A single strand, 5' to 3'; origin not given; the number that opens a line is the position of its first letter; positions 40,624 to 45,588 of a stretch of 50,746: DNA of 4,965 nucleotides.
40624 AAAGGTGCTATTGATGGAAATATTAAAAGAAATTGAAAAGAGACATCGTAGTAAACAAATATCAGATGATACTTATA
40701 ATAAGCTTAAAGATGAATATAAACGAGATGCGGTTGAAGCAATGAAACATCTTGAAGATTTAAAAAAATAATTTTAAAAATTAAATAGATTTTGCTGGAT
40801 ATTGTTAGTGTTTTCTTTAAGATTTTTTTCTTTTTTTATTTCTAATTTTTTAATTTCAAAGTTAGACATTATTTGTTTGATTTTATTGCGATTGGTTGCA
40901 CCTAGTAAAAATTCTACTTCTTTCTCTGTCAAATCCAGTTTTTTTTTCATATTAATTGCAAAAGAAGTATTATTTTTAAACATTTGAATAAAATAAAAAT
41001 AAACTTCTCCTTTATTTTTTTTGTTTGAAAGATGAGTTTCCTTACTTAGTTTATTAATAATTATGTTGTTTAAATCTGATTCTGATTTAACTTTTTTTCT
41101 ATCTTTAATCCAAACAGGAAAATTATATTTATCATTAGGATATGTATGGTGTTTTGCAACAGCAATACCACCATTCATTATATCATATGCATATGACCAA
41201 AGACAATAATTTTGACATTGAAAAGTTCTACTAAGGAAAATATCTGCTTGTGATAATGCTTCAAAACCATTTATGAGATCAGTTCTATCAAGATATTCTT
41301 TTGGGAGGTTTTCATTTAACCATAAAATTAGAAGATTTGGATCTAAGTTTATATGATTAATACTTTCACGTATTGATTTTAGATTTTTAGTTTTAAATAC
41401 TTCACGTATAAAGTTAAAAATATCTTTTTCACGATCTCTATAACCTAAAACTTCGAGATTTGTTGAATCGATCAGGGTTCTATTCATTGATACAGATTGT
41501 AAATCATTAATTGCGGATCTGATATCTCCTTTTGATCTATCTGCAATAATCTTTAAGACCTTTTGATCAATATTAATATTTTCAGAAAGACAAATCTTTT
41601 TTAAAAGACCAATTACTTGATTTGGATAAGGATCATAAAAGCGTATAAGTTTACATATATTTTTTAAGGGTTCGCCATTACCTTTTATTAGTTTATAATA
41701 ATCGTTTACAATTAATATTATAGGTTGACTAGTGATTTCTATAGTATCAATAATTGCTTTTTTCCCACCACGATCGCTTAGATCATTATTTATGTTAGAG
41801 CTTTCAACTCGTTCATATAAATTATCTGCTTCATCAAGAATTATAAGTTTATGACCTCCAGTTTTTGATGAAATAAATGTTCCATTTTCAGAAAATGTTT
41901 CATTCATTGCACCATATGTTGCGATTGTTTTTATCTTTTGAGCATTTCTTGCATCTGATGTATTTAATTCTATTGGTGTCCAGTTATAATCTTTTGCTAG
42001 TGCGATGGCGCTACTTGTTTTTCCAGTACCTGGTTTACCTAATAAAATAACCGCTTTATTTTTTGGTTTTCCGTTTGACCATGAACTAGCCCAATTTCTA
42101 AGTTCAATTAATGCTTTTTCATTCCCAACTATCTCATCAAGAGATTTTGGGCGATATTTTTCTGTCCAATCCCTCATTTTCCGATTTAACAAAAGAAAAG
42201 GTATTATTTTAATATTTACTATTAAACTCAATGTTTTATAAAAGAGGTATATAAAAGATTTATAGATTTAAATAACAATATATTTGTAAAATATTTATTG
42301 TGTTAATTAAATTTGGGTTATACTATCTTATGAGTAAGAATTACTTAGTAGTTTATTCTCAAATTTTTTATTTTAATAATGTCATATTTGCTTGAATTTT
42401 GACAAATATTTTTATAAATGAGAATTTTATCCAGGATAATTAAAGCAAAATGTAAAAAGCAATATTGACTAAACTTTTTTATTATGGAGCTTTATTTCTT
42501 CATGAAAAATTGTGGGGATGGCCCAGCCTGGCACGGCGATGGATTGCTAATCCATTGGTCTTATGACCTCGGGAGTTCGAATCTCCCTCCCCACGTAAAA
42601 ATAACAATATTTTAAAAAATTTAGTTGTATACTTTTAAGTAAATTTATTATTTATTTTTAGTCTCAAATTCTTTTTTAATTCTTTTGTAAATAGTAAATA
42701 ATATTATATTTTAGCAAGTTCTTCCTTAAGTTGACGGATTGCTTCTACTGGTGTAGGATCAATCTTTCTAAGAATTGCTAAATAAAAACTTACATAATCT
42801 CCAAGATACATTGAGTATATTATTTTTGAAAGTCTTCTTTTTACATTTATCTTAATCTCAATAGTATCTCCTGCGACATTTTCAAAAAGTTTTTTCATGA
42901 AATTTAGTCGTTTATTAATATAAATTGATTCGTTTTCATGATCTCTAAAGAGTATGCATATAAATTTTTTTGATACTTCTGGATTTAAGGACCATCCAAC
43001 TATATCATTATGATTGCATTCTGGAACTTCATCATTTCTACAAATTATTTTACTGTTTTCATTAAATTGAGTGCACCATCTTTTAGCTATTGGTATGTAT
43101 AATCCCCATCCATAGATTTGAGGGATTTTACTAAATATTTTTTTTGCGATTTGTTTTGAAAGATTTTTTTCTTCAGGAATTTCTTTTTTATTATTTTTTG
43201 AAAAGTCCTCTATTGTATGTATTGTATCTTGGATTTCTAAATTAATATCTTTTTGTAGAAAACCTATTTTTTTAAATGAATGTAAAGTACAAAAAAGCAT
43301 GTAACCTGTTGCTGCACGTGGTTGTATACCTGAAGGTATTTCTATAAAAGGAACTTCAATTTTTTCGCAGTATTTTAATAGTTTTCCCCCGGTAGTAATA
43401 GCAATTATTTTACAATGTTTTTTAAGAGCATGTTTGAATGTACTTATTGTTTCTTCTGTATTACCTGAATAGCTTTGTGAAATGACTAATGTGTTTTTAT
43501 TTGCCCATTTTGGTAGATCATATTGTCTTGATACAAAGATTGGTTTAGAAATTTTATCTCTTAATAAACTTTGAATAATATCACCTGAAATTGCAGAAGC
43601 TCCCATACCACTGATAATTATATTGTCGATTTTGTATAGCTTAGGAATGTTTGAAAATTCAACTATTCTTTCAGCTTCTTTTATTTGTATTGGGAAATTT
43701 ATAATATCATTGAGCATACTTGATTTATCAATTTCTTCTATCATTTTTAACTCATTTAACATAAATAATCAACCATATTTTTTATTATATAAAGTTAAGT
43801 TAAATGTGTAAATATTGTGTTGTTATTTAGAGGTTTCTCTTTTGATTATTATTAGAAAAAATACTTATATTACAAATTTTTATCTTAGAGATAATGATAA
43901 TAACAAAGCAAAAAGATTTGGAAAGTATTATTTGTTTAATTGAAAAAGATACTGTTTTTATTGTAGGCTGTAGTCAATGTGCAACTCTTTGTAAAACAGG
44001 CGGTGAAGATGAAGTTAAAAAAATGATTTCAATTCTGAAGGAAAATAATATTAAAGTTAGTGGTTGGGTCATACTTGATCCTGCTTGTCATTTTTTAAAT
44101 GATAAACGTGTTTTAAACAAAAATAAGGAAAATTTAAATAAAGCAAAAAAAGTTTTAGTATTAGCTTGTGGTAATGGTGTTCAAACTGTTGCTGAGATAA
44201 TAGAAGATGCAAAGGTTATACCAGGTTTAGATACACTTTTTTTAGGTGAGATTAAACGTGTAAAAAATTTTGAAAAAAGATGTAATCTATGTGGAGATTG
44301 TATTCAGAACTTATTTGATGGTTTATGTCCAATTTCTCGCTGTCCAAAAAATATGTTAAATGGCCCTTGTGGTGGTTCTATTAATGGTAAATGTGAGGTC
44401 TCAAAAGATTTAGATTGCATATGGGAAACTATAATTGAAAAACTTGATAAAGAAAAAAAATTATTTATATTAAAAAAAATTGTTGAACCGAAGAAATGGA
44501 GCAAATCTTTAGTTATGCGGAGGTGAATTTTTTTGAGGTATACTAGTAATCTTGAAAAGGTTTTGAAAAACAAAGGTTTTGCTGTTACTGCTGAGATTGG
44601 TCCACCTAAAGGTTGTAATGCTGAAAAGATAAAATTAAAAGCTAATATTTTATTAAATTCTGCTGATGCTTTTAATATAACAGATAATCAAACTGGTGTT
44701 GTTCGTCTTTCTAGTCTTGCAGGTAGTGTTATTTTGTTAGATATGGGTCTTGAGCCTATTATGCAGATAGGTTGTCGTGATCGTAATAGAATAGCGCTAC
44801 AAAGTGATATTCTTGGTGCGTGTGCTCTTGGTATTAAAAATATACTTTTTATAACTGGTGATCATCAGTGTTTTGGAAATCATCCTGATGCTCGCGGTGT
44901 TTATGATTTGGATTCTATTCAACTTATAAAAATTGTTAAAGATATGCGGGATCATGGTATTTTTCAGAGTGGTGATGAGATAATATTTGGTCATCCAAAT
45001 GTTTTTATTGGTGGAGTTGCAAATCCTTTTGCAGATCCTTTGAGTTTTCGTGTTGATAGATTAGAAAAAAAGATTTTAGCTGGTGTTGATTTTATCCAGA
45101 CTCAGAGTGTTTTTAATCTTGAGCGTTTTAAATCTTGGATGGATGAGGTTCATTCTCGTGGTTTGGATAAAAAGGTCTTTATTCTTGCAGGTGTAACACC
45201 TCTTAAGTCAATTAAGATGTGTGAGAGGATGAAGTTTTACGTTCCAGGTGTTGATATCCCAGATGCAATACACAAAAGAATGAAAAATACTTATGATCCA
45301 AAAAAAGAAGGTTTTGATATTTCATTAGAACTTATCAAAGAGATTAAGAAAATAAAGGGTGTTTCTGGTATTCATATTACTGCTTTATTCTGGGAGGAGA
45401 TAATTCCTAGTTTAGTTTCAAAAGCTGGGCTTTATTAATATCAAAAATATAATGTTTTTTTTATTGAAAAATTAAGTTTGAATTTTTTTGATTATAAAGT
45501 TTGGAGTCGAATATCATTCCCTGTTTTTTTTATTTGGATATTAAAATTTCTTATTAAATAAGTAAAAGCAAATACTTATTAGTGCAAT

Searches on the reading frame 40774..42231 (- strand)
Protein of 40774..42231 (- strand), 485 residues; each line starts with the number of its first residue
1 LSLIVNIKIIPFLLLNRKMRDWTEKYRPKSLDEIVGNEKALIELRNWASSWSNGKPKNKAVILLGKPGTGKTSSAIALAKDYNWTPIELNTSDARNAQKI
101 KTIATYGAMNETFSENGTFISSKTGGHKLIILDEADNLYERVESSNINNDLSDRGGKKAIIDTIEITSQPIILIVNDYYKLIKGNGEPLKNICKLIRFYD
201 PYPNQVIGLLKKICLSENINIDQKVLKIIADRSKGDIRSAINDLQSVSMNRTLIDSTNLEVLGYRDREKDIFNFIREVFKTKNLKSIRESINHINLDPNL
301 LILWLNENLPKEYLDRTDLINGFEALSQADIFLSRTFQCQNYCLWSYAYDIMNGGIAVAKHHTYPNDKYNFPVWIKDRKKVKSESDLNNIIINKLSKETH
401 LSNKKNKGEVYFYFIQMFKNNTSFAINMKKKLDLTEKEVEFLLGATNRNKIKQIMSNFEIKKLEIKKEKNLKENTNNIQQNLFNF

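Call 57: search_protein_families(library=pfam, proteins=[window:40774-42231:-], max_evalue=0.00001)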
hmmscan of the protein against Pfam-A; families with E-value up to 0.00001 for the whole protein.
window:40774-42231:- (485 aa): 3 families
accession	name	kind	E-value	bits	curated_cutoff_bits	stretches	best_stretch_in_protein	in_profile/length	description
PF21960.2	RCF1-5-like_lid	-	3.1e-11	43.5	27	1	209-249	2-43/43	RCF1/5-like, AAA+ ATPase lid domain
PF00004.35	AAA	-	1.8e-09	38.5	21.2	1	61-153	1-81/131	ATPase family associated with various cellular activities (AAA)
PF25361.1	AAA_lid_RFC1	-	1.1e-06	28.4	34.9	1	204-256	2-54/59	RFC1-like, AAA+ ATPase lid domain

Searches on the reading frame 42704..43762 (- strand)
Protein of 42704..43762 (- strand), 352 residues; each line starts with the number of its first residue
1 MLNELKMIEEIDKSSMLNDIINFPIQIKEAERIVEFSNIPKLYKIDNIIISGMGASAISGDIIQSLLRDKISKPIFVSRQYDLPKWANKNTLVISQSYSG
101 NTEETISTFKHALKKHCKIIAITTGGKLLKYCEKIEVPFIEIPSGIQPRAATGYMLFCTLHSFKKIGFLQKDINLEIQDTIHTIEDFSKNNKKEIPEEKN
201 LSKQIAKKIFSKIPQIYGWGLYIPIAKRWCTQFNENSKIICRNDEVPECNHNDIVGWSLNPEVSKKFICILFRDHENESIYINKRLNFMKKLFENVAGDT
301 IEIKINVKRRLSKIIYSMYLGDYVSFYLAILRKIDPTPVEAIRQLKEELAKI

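Call 57: search_protein_families(library=pfam, proteins=[window:42704-43762:-], max_evalue=0.00001)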
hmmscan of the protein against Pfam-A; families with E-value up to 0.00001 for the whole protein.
window:42704-43762:- (352 aa): 2 families
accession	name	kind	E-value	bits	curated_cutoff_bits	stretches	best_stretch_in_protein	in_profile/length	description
PF10432.14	bact-PGI_C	-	3.4e-47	160.6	24.5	1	198-349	1-151/151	Bacterial phospho-glucose isomerase C-terminal SIS domain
PF01380.27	SIS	-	3.4e-07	30.6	25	1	41-124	1-88/131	SIS domain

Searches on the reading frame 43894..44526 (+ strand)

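Call 57: search_protein_families(library=pfam, proteins=[window:43894-44526:+], max_evalue=0.00001)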
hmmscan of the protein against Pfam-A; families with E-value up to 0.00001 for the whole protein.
window:43894-44526:+ (210 aa): 1 family
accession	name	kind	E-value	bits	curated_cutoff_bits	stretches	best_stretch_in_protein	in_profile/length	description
PF12225.13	DUF5981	-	7.1e-32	109.4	23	1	110-203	2-95/95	Methylene-tetrahydrofolate reductase C terminal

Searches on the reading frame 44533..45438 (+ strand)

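Call 57: search_protein_families(library=pfam, proteins=[window:44533-45438:+], max_evalue=0.00001)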
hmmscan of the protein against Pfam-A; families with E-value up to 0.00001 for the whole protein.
window:44533-45438:+ (301 aa): 1 family
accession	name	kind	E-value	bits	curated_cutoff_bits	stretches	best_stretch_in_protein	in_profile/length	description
PF02219.23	MTHFR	-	1.5e-34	120.1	24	1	7-298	2-286/287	Methylenetetrahydrofolate reductase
